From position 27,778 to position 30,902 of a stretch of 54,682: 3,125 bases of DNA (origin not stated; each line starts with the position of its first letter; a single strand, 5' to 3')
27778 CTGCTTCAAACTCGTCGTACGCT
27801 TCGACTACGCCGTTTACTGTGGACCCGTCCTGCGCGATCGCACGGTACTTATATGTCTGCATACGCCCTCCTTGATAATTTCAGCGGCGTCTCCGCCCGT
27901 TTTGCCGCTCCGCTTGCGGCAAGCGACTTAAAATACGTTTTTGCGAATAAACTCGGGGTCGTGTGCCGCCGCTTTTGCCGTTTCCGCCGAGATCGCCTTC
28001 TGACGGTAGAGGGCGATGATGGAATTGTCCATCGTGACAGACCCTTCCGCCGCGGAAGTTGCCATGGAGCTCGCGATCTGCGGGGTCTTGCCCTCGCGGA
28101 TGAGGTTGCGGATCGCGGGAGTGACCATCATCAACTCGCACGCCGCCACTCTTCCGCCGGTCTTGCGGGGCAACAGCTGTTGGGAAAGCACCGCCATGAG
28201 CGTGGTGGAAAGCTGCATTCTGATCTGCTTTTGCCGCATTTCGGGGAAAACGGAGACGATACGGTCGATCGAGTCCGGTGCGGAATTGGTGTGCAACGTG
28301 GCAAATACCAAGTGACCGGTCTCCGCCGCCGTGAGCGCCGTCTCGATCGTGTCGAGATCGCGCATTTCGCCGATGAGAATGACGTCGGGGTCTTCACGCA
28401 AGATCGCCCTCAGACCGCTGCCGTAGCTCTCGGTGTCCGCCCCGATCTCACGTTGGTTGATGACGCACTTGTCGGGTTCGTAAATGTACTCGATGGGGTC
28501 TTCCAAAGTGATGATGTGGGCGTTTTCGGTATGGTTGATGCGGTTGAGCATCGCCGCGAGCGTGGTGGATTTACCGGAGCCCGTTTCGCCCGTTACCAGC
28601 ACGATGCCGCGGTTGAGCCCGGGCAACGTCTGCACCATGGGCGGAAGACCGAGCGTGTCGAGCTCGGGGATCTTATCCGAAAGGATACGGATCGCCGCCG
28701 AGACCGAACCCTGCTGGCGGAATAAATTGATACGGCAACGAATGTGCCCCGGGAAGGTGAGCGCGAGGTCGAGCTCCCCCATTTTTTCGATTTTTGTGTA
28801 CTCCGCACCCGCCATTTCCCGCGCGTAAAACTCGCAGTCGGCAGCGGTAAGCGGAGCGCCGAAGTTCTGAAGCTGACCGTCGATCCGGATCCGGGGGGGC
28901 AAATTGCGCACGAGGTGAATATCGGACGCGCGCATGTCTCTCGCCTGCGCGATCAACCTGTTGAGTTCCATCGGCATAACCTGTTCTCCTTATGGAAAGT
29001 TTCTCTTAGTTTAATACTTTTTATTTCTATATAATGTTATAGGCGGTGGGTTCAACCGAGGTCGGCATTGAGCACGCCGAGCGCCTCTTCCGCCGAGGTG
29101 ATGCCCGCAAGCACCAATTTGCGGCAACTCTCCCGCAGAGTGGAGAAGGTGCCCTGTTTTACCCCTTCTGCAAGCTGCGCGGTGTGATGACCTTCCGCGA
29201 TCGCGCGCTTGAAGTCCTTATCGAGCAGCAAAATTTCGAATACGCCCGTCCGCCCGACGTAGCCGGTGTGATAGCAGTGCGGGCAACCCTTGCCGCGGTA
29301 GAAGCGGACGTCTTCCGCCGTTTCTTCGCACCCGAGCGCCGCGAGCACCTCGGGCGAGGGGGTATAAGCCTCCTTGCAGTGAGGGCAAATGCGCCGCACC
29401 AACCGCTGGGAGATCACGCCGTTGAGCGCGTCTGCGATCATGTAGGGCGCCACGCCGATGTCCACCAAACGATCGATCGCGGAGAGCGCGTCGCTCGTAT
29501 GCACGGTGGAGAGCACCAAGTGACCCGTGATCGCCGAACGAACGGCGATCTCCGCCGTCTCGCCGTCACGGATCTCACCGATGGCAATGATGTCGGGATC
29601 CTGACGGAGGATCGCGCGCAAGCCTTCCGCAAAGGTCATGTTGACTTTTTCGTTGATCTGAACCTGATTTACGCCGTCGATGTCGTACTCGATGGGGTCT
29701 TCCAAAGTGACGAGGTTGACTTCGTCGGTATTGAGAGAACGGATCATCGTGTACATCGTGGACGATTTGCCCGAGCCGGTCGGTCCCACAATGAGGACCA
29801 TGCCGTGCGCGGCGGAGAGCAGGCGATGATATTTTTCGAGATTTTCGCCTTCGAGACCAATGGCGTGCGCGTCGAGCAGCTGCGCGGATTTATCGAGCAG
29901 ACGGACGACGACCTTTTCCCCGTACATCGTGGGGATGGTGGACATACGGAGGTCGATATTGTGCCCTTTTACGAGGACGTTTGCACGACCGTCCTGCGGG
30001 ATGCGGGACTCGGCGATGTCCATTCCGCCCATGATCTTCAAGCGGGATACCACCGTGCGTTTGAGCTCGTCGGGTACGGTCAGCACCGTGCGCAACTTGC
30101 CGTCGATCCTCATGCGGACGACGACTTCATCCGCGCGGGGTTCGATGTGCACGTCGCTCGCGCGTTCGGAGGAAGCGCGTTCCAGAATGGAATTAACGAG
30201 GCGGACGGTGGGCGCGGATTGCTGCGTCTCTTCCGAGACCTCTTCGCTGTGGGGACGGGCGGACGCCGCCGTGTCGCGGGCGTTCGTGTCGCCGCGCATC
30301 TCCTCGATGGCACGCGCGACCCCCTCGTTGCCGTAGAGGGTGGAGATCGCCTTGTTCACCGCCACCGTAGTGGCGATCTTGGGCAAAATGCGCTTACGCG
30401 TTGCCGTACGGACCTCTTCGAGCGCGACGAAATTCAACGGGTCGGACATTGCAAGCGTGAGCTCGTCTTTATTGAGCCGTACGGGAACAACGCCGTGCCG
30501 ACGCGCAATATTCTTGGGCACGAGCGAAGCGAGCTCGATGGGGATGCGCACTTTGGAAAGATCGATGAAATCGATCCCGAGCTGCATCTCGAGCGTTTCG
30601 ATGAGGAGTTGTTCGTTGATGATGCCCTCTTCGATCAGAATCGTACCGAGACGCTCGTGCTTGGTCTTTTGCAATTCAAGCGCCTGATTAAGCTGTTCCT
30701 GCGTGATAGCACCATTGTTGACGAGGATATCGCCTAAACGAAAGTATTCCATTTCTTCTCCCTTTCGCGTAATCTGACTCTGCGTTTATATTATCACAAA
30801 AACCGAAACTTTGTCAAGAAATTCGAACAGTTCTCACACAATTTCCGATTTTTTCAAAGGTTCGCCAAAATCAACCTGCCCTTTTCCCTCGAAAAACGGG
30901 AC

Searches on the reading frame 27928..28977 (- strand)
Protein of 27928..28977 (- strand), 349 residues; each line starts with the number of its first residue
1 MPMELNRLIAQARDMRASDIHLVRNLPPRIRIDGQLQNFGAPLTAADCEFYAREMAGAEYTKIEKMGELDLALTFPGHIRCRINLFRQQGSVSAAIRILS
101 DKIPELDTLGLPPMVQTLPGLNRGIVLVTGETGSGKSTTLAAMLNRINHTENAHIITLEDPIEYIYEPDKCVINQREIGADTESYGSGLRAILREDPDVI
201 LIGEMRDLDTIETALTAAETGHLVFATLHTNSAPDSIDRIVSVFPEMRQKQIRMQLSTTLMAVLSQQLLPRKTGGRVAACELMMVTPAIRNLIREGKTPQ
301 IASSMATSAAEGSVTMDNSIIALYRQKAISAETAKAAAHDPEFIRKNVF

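Call 26: search_protein_families(library=pfam, max_evalue=0.001, proteins=[window:27928-28977:-])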
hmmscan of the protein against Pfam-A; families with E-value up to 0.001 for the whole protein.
window:27928-28977:- (349 aa): 6 families
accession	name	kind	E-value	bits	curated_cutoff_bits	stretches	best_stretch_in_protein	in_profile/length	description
PF00437.27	T2SSE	-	2e-49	168.6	24.9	1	5-270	12-279/370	Type II/IV secretion system protein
PF13401.12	AAA_22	-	3.1e-05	24.7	27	1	122-167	4-41/130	AAA domain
PF01935.23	DUF87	-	6.3e-05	23.6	23.2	1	127-157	27-57/220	Helicase HerA, central domain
PF13191.12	AAA_16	-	0.00012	23.1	32.6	1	124-159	25-57/167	AAA ATPase domain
PF13555.12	AAA_29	-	0.00027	21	27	1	122-144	21-43/61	P-loop containing region of AAA domain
PF25199.1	nSTAND_NTPase5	-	0.00063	20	34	0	119-162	37-80/145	Novel STAND NTPase 5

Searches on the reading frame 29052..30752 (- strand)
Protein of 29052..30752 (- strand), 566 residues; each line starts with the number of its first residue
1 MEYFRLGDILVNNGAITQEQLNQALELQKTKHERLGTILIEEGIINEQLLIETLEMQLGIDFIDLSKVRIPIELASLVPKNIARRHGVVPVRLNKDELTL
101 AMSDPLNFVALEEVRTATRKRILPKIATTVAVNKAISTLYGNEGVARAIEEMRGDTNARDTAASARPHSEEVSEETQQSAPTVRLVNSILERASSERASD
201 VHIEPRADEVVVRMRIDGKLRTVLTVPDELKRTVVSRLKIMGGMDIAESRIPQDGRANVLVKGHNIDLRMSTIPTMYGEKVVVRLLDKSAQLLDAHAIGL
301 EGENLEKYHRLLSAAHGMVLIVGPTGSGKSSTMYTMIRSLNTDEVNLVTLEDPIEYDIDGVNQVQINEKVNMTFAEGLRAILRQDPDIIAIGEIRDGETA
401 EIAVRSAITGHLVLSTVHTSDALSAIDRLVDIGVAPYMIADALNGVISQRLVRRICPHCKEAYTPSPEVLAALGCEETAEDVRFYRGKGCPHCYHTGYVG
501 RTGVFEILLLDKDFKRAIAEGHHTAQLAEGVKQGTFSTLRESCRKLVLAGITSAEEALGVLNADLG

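Call 25: search_protein_families(library=pfam, max_evalue=0.001, proteins=[window:29052-30752:-])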
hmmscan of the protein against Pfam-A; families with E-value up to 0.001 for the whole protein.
window:29052-30752:- (566 aa): 6 families
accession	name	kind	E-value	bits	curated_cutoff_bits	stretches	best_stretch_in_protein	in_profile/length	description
PF00437.27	T2SSE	-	8e-131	436.5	24.9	1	176-558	2-369/370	Type II/IV secretion system protein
PF05157.20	MshEN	-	5.7e-20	71.5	23.1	1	58-144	1-88/90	MshEN domain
PF01580.24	FtsK_SpoIIIE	-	4.8e-05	23.3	24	1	313-350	37-77/221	FtsK/SpoIIIE family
PF12775.13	AAA_7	-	0.00018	21.5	25.8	1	310-349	27-66/181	P-loop containing dynein motor region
PF13191.12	AAA_16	-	0.00071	20.5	32.6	0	309-355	17-62/167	AAA ATPase domain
PF13173.12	AAA_14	-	0.00081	19.8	27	0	317-408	3-85/129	AAA domain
